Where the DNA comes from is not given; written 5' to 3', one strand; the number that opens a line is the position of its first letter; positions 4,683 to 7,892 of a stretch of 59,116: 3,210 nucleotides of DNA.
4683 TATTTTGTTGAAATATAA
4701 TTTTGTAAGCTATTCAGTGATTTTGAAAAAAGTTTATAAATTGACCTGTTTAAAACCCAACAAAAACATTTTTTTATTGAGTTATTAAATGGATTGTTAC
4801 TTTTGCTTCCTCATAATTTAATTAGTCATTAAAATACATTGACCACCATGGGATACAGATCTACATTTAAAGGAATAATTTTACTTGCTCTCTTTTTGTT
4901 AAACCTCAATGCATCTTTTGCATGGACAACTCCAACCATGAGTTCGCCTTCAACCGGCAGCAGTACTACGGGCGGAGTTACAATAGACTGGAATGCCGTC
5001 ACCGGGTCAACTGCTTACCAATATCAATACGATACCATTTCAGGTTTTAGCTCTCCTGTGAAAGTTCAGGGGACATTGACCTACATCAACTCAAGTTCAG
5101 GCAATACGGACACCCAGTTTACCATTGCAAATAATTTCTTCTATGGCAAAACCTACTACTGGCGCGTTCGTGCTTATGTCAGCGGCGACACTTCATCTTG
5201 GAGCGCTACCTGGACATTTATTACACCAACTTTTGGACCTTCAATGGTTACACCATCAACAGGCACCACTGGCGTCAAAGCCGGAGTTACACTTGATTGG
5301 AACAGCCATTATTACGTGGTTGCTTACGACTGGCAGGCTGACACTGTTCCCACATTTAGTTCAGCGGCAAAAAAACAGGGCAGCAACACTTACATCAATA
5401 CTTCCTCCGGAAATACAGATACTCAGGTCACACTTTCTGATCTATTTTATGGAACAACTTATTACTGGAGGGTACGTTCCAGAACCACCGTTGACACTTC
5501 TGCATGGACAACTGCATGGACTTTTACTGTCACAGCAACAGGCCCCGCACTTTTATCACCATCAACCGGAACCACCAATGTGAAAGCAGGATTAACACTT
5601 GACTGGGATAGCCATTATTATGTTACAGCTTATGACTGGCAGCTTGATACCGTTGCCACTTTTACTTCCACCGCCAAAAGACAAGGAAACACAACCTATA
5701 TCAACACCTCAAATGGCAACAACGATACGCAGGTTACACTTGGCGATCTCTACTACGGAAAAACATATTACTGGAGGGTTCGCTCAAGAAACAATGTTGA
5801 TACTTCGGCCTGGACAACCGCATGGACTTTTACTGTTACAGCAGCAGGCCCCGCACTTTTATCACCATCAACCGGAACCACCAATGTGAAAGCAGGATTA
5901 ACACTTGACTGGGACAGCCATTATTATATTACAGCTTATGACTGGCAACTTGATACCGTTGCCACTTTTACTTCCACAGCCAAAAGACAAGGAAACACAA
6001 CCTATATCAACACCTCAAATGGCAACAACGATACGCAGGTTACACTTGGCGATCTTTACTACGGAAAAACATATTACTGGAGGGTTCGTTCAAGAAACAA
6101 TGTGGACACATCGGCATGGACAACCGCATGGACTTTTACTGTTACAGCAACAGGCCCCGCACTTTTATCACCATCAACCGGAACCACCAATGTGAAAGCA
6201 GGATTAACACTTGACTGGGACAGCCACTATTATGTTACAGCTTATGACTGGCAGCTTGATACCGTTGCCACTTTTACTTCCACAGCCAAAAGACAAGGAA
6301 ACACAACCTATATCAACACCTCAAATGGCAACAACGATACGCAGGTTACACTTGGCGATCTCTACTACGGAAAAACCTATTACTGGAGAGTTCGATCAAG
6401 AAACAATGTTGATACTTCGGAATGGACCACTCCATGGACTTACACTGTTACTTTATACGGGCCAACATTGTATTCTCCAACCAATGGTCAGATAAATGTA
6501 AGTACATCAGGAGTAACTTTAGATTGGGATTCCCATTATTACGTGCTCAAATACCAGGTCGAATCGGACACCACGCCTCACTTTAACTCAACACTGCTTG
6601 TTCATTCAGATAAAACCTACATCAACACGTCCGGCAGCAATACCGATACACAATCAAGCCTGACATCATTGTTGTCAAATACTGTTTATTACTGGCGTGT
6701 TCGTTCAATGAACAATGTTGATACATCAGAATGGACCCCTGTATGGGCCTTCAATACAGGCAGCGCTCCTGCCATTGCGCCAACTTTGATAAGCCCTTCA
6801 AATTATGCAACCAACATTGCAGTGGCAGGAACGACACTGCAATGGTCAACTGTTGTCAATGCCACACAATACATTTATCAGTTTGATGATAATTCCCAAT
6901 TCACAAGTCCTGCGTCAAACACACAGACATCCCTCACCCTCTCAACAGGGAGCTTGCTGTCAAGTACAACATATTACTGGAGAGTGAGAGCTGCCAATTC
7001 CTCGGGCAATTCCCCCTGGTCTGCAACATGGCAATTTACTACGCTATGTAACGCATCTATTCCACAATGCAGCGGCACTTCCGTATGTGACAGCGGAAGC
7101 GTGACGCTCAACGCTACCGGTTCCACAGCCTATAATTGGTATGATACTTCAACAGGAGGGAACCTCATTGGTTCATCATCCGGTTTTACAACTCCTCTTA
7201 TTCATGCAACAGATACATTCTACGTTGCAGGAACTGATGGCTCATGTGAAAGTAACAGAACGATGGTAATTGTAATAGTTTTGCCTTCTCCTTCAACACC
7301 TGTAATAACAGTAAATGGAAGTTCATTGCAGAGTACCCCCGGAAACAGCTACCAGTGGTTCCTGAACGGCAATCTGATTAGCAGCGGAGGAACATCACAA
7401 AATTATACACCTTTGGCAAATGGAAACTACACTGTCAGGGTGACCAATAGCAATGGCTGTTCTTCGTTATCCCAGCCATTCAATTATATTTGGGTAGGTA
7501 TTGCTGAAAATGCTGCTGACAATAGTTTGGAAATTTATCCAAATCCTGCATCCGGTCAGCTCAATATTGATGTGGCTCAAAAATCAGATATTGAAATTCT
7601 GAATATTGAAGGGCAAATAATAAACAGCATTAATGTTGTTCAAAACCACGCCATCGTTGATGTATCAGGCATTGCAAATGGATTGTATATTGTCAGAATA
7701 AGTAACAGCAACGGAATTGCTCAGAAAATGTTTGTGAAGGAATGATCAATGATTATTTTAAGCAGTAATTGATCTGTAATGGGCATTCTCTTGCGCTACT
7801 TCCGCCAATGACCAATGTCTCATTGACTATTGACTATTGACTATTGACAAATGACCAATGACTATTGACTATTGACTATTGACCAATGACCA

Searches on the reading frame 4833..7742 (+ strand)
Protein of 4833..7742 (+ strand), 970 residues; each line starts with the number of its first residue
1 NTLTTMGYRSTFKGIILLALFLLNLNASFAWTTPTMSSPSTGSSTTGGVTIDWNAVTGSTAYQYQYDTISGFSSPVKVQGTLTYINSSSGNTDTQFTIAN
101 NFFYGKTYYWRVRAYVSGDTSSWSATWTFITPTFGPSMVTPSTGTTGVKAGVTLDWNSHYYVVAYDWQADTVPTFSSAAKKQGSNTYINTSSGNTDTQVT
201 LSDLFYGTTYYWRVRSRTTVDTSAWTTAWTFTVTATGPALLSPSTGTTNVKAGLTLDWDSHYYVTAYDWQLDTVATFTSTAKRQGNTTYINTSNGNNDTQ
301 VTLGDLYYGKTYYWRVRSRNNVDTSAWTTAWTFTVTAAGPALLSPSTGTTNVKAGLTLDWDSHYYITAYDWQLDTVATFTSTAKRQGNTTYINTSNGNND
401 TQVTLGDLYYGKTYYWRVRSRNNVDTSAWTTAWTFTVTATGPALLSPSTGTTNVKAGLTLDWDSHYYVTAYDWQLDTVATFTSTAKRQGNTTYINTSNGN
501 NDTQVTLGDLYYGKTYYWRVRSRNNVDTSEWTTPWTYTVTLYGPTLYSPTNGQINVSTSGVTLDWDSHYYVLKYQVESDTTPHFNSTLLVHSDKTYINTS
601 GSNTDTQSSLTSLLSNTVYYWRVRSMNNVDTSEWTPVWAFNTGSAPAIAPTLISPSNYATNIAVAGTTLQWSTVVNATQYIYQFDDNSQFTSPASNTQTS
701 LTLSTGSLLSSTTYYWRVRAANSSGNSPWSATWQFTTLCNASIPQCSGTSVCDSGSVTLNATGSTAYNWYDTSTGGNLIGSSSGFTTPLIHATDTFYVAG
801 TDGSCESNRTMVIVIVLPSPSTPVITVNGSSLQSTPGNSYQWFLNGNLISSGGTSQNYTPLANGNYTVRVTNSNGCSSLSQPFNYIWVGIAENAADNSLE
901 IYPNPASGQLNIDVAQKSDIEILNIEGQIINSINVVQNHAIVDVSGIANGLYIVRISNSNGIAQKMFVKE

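Call 31: search_protein_families(library=pfam, proteins=[window:4833-7742:+], max_evalue=0.001)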
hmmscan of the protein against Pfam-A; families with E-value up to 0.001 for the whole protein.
window:4833-7742:+ (970 aa): 10 families
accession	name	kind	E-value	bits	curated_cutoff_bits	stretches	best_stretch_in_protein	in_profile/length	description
PF25788.1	Ig_Rha78A_N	-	9.6e-19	68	27.4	1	694-737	57-101/105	Rha78A-like, N-terminal immunoglobulin domain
PF19081.6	Ig_7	-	5.3e-17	62.3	27.3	1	744-818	4-84/84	Ig-like domain CHU_C associated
PF00041.27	fn3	-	5.1e-13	49.5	25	0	489-534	41-80/84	Fibronectin type III domain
PF16656.11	Pur_ac_phosph_N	-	6e-13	49.6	30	0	660-737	21-93/93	Purple acid Phosphatase, N-terminal domain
PF18962.6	Por_Secre_tail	-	1e-12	48.6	27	1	901-967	1-74/75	Secretion system C-terminal sorting domain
PF24489.1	Ig_J_second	-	6.4e-12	45.9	27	0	689-730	44-87/105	Tip attachment protein J second Ig-like domain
PF25059.1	FN3_DSCAM-DSCAML_C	-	6.1e-09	36.5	39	0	377-441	21-84/89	DSCAM/DSCAML C-terminal Fn3-like domain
PF16655.11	PhoD_N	-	2.5e-07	31.6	30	0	163-220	28-82/90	PhoD-like phosphatase, N-terminal domain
PF12456.14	hSac2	-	2.5e-07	30.7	26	0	361-381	58-78/115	Inositol phosphatase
PF11316.14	Rhamno_transf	-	0.00048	20.1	23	0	247-301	176-230/235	Putative rhamnosyl transferase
